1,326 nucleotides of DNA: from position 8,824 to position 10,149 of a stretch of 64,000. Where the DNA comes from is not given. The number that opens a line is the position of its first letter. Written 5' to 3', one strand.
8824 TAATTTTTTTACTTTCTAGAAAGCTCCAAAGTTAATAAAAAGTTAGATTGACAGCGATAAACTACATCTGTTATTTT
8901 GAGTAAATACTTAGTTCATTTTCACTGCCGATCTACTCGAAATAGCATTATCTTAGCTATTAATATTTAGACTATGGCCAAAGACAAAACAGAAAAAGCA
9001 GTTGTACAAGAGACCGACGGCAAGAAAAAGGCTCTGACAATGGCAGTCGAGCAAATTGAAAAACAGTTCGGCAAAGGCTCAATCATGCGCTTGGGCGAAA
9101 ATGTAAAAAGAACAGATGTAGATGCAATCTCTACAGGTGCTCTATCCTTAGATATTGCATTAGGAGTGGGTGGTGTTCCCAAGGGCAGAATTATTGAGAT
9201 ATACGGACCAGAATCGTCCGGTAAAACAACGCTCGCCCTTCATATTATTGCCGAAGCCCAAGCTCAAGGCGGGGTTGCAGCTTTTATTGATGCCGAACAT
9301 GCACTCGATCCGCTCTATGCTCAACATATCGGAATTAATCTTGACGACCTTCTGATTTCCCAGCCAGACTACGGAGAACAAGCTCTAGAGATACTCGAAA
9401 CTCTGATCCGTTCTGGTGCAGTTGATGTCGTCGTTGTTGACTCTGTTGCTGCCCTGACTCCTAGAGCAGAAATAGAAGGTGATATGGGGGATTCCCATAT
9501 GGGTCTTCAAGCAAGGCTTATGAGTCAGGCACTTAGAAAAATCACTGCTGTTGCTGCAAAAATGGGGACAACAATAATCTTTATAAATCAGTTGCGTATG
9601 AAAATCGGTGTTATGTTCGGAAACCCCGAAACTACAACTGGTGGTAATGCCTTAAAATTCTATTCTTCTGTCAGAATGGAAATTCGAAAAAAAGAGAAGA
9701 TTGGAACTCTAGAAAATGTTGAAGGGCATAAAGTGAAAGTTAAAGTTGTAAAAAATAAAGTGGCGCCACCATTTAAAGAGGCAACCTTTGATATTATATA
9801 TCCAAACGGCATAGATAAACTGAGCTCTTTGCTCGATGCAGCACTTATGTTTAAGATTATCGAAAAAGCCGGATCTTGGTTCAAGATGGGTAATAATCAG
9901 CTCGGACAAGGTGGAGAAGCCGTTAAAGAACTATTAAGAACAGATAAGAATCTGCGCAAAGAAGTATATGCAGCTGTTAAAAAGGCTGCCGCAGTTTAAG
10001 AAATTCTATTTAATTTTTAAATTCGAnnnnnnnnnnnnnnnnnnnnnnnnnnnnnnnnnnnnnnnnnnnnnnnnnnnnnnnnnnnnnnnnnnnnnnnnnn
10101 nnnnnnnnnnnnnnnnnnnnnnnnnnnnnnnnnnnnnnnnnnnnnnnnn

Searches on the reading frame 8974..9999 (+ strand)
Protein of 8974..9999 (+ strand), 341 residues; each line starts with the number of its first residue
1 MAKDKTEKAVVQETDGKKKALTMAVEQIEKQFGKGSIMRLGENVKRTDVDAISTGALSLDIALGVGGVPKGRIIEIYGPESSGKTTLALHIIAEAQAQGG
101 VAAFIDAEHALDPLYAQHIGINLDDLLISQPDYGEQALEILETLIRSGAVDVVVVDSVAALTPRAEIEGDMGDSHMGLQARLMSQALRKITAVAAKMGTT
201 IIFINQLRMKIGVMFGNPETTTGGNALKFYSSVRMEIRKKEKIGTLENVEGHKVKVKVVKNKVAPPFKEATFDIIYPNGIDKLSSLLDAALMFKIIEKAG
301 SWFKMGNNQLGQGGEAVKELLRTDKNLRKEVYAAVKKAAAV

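Call 3: search_protein_families(library=pfam, proteins=[window:8974-9999:+], max_evalue=1)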
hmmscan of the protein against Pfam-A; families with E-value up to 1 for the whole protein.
window:8974-9999:+ (341 aa): 18 families
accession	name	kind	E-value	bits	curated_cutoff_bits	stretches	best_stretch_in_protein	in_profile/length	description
PF00154.27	RecA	-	1e-138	461.5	27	1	19-281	1-262/262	recA bacterial DNA recombination protein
PF21096.2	RecA_C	-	3e-14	53.3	27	1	285-338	2-55/57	RecA C-terminal domain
PF08423.17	Rad51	-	1.1e-11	44.9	22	1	45-241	1-213/244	Rad51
PF06745.19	ATPase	-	6.9e-08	32.6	26.6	1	53-125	2-76/231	KaiC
PF13479.12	AAA_24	-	6.1e-05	23.4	27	1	74-163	5-78/195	AAA domain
PF01637.24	ATPase_2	-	9.2e-05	22.8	33.2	1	72-114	21-63/225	ATPase domain predominantly from Archaea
PF13481.12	AAA_25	-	0.00017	21.7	27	1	66-95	28-57/195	AAA domain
PF13191.12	AAA_16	-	0.00099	20.1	32.6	1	71-206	24-140/167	AAA ATPase domain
PF00004.35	AAA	-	0.0027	18.6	21.2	1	76-185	3-91/131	ATPase family associated with various cellular activities (AAA)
PF00005.33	ABC_tran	-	0.0065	17.5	25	1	68-105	8-45/137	ABC transporter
PF03796.21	DnaB_C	-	0.0065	16.3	27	1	52-108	2-57/255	DnaB-like helicase C terminal domain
PF14516.12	AAA_35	-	0.0099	15.2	27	1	70-110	30-70/331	AAA-like domain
PF13401.12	AAA_22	-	0.028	15.2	27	1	72-162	6-97/130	AAA domain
PF13173.12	AAA_14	-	0.051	14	27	1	72-109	3-28/129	AAA domain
PF20720.3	nSTAND3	-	0.082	13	27.2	1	72-99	18-45/155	Novel STAND NTPase 3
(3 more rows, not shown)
